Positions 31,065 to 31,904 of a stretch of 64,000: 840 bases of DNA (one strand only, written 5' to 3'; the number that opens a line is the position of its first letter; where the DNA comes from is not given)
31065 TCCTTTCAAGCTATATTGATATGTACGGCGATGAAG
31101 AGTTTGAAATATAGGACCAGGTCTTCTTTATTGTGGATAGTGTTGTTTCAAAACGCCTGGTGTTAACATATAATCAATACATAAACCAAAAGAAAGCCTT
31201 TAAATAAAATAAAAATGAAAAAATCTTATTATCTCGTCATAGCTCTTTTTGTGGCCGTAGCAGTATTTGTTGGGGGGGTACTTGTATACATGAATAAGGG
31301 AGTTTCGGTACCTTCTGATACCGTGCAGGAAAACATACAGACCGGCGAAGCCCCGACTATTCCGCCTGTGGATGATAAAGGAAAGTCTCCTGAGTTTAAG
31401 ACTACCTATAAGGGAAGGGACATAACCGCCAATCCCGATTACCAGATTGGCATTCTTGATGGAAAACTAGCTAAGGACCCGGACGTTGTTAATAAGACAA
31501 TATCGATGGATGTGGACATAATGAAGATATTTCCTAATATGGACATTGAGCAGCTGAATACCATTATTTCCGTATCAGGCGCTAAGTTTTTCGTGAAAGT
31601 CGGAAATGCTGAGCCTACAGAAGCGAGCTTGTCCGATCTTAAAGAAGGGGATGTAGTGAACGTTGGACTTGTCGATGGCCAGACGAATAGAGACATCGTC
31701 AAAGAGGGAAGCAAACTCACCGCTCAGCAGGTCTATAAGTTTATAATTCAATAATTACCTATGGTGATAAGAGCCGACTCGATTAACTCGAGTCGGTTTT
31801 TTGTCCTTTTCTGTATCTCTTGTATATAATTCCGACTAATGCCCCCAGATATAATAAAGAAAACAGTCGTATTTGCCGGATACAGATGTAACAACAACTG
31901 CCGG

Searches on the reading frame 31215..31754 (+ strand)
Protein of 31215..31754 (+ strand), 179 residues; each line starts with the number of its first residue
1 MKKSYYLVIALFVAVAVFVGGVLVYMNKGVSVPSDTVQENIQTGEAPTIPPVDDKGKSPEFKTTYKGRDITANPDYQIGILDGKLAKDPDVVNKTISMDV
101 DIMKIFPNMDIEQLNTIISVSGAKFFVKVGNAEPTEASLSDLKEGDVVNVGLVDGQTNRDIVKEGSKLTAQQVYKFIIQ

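Call 7: search_protein_families(library=ncbifam, proteins=[window:31215-31754:+], max_evalue=0.00001)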
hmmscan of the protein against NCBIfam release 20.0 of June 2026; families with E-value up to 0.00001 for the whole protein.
window:31215-31754:+ (179 aa): 0 families

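Call 27: search_protein_families(library=pfam, proteins=[window:31215-31754:+], max_evalue=0.1)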
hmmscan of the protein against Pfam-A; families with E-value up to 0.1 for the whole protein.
window:31215-31754:+ (179 aa): 0 families

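Call 70: search_protein_families(library=phrogs, proteins=[window:31215-31754:+], max_evalue=0.01)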
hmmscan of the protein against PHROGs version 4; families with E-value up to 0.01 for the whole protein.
window:31215-31754:+ (179 aa): 0 families
